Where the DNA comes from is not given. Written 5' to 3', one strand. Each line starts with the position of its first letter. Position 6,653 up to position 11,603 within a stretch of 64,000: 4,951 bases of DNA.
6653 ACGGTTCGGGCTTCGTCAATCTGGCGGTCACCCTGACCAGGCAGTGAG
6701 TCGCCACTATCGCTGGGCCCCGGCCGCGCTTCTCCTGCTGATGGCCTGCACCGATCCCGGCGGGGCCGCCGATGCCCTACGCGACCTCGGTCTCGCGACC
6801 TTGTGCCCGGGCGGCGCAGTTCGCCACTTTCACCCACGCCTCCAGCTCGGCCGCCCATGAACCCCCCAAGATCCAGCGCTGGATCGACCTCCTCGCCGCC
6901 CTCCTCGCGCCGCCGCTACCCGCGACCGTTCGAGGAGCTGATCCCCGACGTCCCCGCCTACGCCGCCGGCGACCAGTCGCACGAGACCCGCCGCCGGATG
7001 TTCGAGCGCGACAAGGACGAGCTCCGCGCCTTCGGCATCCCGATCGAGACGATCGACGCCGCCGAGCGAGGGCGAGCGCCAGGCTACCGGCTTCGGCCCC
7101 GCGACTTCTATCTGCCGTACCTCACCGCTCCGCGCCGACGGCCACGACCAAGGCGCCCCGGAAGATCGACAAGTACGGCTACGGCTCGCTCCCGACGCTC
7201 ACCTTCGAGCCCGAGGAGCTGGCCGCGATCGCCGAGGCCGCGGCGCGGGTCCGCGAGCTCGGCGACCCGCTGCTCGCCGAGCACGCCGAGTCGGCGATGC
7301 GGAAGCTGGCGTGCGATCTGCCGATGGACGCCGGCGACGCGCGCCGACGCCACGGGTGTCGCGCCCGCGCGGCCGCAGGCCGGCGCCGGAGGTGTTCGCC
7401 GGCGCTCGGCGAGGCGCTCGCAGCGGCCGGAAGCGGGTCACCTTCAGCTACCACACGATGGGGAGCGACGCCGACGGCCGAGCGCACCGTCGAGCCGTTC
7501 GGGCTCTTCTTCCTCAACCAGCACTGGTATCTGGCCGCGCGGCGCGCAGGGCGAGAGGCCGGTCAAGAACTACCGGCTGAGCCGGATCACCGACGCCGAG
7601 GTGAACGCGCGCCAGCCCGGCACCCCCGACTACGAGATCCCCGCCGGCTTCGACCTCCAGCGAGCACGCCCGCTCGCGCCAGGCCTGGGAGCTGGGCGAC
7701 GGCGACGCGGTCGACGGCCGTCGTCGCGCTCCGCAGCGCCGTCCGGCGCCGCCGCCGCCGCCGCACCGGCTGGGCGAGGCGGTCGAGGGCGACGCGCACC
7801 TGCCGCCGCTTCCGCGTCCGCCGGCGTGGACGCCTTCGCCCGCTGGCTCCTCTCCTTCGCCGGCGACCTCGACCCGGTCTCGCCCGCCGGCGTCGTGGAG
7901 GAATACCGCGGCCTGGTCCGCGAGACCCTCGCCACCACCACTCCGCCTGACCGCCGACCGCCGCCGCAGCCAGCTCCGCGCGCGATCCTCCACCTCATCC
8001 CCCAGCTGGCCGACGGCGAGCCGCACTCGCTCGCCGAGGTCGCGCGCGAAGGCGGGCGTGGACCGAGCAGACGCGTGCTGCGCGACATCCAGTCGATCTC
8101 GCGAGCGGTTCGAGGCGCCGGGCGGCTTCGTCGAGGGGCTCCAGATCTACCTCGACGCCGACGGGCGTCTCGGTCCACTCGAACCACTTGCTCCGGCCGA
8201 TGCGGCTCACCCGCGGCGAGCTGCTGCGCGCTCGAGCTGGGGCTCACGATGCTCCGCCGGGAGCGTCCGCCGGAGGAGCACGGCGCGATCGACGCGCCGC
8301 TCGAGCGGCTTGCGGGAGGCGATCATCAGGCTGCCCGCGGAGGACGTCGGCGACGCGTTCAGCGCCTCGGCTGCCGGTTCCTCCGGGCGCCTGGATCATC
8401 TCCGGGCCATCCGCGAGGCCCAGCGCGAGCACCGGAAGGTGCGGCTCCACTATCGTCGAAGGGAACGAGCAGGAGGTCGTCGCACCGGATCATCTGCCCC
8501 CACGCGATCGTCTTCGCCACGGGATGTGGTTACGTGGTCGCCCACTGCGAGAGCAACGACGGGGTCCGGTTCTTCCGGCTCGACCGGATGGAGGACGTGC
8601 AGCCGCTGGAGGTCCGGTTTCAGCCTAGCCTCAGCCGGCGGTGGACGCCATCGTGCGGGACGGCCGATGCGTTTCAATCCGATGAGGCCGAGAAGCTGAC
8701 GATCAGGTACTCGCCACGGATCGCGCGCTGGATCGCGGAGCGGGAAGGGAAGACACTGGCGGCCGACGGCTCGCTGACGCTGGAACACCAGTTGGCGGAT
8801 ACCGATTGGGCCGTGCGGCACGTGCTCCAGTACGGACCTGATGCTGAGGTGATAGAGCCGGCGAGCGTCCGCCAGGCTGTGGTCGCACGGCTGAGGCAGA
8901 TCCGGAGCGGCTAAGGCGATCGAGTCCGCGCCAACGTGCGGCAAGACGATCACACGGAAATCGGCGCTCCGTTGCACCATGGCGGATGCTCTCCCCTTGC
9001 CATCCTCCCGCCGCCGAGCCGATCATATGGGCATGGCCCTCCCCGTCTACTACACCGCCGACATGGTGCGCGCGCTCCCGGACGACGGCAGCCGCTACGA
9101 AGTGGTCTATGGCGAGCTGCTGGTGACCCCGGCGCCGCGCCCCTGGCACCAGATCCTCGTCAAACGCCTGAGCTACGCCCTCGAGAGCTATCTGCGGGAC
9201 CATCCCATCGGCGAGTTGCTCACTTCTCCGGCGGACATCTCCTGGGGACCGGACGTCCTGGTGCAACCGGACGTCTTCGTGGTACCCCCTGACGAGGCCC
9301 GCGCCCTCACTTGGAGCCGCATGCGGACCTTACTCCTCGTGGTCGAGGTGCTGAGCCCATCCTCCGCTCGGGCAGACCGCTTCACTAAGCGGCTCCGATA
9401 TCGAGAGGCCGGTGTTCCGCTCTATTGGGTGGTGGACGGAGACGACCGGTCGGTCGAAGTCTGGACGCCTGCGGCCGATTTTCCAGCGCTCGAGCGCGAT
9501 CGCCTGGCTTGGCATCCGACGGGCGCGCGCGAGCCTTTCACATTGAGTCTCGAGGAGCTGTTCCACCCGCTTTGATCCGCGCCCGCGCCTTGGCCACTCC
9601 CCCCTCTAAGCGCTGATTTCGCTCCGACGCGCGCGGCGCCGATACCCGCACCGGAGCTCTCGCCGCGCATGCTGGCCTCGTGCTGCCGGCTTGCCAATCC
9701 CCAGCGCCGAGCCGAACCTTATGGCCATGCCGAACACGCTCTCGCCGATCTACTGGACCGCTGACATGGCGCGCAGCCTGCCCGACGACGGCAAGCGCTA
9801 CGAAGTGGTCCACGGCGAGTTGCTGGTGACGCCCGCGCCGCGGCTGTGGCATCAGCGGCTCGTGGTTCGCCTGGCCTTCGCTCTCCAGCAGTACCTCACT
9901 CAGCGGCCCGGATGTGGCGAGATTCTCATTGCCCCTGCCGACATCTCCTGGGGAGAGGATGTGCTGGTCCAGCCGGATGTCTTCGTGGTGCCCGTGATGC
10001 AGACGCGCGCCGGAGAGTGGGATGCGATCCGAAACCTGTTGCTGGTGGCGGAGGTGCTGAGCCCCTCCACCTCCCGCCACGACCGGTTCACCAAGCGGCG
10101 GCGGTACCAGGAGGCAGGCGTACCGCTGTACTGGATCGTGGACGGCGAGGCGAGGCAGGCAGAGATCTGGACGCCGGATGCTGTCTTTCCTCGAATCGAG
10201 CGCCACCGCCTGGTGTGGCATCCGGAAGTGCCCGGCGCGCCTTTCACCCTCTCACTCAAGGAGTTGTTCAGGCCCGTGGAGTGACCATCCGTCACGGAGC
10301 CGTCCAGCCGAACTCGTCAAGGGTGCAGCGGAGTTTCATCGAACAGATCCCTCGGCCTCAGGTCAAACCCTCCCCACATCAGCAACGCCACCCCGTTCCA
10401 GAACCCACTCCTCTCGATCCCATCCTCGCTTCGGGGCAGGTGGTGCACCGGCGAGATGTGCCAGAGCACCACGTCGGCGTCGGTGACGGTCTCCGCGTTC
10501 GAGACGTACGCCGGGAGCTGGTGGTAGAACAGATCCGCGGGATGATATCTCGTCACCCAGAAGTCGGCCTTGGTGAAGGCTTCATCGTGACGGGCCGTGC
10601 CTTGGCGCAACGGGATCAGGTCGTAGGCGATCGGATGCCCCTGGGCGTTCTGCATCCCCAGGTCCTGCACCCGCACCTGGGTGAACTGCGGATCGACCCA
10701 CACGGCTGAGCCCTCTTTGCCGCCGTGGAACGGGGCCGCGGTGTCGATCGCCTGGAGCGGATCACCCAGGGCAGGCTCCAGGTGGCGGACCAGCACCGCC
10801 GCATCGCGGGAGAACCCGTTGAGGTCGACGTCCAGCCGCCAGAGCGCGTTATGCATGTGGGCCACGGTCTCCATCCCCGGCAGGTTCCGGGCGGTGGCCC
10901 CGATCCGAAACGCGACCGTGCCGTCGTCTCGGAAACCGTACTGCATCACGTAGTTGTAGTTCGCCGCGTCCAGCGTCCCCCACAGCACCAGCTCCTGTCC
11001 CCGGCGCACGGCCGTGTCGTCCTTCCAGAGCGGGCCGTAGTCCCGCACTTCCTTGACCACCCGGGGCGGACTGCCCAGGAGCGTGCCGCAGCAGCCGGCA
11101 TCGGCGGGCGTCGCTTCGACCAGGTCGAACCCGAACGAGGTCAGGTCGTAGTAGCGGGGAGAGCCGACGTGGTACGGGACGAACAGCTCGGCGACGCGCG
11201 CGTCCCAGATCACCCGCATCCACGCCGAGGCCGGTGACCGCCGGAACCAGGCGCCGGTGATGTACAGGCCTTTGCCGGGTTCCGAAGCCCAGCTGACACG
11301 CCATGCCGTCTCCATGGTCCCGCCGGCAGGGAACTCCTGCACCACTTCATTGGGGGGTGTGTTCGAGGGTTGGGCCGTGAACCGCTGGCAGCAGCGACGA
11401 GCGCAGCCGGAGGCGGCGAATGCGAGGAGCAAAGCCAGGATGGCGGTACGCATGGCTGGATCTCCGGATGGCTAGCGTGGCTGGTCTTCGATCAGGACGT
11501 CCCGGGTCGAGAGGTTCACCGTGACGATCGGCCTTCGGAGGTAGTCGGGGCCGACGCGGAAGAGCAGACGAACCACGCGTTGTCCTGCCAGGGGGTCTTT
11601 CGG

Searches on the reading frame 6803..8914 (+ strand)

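Call 8: search_protein_families(library=pfam, proteins=[window:6803-8914:+], max_evalue=0.001)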
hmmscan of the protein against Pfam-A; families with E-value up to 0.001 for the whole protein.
window:6803-8914:+ (703 aa): 2 families
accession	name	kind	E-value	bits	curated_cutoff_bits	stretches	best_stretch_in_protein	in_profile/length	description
PF25583.1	WCX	-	3.4e-21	75.8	23.9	1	629-700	2-75/76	WCX domain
PF13280.12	WYL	-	1.5e-11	44.5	21.8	1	557-600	26-69/70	WYL domain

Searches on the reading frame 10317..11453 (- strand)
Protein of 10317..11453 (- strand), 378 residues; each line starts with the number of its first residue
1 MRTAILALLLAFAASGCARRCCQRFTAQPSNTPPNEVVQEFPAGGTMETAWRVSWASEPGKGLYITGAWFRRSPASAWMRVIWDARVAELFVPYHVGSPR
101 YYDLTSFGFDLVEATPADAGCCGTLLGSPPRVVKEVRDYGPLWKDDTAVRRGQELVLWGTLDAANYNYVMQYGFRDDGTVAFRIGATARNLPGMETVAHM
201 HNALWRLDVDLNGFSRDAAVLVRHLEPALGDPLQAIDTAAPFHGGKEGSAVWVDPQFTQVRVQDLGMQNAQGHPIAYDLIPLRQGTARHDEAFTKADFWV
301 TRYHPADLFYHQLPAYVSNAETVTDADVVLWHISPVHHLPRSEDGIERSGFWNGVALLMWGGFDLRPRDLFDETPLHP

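Call 8: search_protein_families(library=pfam, proteins=[window:10317-11453:-], max_evalue=0.001)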
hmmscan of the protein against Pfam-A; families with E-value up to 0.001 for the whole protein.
window:10317-11453:- (378 aa): 1 family
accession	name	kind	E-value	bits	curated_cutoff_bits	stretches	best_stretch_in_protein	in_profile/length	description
PF01179.26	Cu_amine_oxid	-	3.5e-19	69.4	27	2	193-375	203-405/407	Copper amine oxidase, enzyme domain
